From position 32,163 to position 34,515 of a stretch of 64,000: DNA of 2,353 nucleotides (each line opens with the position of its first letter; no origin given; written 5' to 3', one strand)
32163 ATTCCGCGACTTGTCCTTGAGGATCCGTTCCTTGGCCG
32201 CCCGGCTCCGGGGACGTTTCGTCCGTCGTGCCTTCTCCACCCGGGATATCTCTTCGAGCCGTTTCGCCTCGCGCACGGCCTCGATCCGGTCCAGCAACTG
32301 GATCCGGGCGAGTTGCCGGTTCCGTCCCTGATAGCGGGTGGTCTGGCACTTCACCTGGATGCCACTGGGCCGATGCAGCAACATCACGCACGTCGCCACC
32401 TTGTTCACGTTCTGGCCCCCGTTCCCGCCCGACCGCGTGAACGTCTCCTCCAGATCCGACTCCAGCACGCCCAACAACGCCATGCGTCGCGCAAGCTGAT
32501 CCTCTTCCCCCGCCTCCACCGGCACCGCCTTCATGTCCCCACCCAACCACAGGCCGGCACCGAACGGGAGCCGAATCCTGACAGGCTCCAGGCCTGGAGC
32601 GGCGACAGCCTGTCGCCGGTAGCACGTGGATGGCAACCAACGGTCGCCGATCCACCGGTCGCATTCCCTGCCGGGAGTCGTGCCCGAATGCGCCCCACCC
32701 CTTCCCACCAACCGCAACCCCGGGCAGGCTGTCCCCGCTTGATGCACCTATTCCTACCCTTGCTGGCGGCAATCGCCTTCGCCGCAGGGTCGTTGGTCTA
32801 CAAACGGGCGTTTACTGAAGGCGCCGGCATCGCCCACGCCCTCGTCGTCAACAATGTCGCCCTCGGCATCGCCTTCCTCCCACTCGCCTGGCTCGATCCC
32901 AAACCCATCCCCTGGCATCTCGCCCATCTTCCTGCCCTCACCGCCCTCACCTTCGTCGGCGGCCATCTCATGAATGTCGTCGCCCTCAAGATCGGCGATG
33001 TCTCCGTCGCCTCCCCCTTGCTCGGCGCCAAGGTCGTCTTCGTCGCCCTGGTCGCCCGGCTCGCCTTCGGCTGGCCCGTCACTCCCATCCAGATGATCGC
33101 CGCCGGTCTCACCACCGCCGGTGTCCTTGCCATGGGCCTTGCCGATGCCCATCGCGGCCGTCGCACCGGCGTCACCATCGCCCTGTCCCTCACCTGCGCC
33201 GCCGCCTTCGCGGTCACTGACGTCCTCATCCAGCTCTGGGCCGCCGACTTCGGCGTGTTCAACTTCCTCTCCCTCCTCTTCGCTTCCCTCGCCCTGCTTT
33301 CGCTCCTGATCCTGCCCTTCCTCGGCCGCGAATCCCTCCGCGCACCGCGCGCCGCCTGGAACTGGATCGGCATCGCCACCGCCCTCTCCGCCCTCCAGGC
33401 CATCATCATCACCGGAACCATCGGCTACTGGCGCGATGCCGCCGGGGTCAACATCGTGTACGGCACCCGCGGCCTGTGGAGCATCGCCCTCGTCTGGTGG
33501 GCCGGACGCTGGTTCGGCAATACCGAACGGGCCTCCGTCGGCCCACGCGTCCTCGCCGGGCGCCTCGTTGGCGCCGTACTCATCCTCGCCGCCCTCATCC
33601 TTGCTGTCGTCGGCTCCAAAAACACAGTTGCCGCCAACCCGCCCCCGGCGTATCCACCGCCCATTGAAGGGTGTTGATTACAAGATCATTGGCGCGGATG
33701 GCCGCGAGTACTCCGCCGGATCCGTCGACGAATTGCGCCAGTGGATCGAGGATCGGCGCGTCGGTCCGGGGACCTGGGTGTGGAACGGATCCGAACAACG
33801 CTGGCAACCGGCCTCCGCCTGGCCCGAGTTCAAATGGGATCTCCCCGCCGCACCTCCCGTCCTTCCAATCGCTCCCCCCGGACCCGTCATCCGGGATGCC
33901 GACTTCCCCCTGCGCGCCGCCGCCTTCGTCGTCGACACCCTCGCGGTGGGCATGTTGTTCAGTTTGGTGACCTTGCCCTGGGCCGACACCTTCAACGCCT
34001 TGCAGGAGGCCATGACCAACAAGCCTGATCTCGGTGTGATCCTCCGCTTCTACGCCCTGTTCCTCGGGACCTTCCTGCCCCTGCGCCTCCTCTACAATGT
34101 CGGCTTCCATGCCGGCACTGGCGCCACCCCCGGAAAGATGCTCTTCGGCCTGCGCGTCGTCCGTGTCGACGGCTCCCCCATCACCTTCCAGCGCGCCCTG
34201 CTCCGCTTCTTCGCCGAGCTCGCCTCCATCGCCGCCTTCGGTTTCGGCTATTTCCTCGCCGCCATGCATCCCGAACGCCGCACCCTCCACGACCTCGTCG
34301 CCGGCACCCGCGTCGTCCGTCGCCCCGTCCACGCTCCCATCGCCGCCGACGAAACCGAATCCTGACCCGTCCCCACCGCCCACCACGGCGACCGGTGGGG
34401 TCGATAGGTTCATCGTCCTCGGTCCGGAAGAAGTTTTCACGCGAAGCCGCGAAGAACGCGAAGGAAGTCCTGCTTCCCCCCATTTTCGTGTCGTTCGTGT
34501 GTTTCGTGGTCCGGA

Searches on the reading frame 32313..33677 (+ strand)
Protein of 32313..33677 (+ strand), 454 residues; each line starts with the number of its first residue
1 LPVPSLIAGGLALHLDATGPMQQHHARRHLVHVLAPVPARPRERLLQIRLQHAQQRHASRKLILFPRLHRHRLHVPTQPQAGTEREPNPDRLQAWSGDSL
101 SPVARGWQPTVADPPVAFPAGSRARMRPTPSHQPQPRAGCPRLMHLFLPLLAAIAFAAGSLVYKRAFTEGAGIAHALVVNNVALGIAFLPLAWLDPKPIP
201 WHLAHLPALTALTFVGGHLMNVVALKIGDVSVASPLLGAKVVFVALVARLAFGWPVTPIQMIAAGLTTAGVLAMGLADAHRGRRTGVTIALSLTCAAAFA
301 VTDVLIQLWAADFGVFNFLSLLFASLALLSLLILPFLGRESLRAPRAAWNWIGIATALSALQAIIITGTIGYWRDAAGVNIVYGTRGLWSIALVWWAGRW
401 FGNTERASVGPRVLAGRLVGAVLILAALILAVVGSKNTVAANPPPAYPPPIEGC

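Call 100: search_solved_structures(query=window:32313-33677:+, max_evalue=0.001)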
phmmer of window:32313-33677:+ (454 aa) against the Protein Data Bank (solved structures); distinct sequences matched with E-value up to 0.001: 0.

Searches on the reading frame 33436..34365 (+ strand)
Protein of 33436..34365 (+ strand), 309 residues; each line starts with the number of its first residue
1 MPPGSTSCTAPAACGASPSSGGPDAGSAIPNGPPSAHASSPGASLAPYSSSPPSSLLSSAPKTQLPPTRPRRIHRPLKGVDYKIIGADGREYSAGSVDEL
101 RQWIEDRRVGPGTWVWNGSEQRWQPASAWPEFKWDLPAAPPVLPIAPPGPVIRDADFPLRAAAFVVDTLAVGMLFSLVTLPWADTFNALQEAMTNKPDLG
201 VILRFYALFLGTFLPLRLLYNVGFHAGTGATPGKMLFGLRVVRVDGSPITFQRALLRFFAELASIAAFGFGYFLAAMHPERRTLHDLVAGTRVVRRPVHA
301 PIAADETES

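Call 101: search_solved_structures(query=window:33436-34365:+, max_evalue=0.001)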
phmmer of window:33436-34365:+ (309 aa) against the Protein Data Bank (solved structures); distinct sequences matched with E-value up to 0.001: 0.
